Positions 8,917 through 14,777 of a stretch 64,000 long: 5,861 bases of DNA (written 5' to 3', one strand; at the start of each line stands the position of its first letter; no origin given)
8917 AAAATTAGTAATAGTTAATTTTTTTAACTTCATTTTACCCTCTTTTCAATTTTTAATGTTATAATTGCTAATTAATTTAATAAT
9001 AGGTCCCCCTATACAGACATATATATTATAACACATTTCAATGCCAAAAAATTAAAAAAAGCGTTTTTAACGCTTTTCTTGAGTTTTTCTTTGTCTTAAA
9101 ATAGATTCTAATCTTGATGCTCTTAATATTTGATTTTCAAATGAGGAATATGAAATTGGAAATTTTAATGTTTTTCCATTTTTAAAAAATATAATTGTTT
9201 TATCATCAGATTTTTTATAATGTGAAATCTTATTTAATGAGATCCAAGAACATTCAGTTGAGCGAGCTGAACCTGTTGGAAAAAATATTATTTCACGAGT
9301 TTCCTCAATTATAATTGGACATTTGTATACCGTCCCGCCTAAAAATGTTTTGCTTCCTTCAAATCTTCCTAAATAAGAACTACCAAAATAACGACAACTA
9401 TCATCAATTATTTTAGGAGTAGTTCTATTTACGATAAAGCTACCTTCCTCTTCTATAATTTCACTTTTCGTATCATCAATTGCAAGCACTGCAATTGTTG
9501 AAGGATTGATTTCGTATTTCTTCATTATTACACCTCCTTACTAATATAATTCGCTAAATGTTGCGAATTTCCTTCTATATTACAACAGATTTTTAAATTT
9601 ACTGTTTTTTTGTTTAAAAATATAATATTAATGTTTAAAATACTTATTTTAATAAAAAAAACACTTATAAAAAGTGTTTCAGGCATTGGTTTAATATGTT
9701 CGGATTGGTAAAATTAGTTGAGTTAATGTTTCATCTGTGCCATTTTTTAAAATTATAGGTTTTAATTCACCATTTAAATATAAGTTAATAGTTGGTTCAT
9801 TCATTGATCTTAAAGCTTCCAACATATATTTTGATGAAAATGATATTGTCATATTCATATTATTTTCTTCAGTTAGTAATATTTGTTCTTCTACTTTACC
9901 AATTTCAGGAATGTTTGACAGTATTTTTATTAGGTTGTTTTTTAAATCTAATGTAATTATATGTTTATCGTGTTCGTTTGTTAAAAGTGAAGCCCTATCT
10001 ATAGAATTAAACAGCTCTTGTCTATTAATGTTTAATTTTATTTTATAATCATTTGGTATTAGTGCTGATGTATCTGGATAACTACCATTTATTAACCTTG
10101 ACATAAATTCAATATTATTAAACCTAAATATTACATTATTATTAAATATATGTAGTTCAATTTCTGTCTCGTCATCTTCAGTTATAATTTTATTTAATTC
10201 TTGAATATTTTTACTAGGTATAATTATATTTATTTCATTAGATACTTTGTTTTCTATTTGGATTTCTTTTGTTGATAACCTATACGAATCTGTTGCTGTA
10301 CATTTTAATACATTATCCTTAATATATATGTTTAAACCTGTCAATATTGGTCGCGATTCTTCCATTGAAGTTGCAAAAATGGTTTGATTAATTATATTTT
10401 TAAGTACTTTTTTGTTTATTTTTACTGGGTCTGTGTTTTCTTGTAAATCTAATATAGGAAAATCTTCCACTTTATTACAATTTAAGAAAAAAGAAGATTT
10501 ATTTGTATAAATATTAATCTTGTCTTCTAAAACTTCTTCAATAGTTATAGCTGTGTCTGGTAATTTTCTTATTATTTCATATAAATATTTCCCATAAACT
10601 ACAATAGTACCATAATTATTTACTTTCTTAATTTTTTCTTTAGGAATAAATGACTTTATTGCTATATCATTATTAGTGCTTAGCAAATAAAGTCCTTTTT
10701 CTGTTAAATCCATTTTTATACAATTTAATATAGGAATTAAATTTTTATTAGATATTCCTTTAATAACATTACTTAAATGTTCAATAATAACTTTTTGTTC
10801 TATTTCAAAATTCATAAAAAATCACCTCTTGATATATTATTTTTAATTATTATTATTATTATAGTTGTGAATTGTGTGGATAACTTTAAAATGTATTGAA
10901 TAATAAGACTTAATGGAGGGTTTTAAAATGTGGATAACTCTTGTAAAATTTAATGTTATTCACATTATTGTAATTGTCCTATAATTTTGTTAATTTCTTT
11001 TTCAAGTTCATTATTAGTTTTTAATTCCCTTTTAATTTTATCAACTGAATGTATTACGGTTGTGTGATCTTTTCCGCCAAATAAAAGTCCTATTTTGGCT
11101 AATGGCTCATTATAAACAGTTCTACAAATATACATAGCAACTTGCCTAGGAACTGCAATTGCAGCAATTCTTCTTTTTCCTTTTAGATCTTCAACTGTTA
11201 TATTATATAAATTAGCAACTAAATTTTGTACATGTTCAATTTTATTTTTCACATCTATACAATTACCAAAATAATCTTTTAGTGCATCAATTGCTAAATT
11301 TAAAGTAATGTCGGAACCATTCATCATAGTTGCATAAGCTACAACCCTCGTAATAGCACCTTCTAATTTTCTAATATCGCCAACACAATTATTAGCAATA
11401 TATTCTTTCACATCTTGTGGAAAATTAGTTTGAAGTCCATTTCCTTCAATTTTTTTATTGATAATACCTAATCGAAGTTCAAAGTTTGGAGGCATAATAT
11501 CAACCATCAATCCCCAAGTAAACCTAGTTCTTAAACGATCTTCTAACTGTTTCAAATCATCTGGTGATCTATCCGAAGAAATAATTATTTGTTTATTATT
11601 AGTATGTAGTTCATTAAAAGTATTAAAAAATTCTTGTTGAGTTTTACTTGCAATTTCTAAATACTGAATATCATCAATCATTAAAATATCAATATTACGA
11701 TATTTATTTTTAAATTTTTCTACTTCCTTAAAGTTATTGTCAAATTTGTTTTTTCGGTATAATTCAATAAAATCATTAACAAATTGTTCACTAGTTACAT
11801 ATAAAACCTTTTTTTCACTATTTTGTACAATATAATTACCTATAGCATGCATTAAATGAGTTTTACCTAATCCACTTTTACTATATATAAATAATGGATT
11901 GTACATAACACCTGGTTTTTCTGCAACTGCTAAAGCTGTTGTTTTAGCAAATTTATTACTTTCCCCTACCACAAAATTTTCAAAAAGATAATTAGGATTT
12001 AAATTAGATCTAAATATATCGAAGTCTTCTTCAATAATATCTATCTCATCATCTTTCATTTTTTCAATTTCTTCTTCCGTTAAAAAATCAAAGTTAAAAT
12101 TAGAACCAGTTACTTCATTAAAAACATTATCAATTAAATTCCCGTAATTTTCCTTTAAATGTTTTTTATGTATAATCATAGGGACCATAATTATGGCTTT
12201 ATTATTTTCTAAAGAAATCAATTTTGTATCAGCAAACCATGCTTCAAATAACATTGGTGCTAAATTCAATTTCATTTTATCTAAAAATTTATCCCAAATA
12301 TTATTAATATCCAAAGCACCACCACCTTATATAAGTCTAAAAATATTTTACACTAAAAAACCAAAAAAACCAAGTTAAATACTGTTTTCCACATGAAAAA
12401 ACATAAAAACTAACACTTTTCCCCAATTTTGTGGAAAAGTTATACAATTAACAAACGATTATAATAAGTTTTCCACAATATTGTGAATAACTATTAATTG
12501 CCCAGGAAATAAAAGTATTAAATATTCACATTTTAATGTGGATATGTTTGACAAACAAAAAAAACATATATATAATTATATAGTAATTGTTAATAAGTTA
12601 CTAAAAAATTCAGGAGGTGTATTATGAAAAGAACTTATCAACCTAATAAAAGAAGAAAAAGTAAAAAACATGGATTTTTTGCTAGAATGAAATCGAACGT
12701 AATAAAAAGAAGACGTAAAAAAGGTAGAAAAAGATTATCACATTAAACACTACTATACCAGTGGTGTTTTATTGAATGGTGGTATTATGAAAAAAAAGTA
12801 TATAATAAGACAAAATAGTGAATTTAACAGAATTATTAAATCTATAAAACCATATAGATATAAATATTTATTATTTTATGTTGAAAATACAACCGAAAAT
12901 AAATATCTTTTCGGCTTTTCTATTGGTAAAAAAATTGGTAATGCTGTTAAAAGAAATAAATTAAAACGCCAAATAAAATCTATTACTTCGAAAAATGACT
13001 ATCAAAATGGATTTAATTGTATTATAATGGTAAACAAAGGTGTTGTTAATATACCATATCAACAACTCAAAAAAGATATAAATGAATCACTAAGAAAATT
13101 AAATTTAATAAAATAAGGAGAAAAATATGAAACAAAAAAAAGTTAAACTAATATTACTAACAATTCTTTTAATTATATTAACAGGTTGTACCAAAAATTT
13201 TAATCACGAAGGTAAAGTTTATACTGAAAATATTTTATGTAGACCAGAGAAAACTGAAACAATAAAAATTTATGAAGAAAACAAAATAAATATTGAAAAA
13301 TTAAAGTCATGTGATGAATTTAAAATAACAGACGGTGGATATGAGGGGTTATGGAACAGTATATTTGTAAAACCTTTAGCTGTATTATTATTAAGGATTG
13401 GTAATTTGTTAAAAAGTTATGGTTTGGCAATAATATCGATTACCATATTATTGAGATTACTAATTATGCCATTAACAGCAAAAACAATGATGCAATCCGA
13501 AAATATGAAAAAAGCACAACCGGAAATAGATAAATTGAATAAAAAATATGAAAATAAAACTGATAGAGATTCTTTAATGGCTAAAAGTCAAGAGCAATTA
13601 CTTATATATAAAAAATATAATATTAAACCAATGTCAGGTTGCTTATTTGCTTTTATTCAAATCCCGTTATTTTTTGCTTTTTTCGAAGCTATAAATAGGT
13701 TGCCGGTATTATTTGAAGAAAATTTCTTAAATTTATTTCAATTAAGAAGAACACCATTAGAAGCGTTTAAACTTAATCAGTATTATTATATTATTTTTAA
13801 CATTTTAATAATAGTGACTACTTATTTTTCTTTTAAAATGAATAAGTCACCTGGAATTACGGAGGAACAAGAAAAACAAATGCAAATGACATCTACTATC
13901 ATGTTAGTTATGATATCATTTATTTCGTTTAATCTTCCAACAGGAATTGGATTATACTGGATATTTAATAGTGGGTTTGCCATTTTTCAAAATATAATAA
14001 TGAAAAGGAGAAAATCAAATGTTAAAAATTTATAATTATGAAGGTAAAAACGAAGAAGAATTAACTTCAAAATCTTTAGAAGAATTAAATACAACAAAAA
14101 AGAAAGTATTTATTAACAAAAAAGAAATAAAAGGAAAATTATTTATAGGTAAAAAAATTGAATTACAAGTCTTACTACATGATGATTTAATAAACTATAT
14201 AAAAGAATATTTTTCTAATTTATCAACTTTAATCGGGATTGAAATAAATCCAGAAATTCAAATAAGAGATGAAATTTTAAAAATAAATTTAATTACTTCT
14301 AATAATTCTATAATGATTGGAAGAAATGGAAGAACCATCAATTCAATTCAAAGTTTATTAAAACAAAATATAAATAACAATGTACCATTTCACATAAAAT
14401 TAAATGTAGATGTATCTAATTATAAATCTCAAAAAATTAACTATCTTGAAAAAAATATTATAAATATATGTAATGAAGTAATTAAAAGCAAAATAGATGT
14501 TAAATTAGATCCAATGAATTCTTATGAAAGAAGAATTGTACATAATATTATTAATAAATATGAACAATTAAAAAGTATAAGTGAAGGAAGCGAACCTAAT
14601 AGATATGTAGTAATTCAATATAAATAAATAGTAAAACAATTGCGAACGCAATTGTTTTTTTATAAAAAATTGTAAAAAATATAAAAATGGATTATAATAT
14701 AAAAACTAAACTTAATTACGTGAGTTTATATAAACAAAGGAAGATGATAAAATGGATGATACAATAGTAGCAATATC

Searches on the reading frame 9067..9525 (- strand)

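Call 11: search_protein_families(library=pfam, proteins=[window:9067-9525:-])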
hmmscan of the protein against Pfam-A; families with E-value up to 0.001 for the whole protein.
window:9067-9525:- (152 aa): 1 family
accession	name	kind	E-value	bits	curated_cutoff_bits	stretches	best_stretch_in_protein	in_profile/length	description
PF06338.17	ComK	-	1.3e-43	148.8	22.3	1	2-147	2-151/152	ComK protein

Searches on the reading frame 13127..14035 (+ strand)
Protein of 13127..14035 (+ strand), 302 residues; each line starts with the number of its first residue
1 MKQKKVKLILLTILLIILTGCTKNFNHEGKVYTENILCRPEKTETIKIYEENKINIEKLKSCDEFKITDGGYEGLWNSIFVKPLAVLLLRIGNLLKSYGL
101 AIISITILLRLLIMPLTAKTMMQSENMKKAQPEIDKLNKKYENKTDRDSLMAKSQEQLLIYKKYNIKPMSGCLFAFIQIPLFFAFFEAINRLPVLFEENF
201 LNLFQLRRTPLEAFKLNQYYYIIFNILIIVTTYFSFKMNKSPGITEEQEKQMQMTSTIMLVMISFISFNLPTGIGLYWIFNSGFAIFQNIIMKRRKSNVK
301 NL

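Call 33: search_protein_families(library=pfam, proteins=[window:13127-14035:+])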
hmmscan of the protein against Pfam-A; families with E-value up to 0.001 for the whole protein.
window:13127-14035:+ (302 aa): 1 family
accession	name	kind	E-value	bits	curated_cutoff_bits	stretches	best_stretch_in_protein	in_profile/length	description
PF02096.25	60KD_IMP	-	6.2e-40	137.3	35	1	98-294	1-163/163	60Kd inner membrane protein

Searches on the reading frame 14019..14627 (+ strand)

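Call 33: search_protein_families(library=pfam, proteins=[window:14019-14627:+])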
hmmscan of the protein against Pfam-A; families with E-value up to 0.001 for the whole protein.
window:14019-14627:+ (202 aa): 2 families
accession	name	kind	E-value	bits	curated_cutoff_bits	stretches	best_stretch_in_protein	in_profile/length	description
PF01424.28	R3H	-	2.5e-17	63.1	26.8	1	151-200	11-59/60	R3H domain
PF13083.13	KH_KhpA-B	-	6.6e-07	29.6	32.1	1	61-120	4-64/73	KhpA/KhpB, KH domain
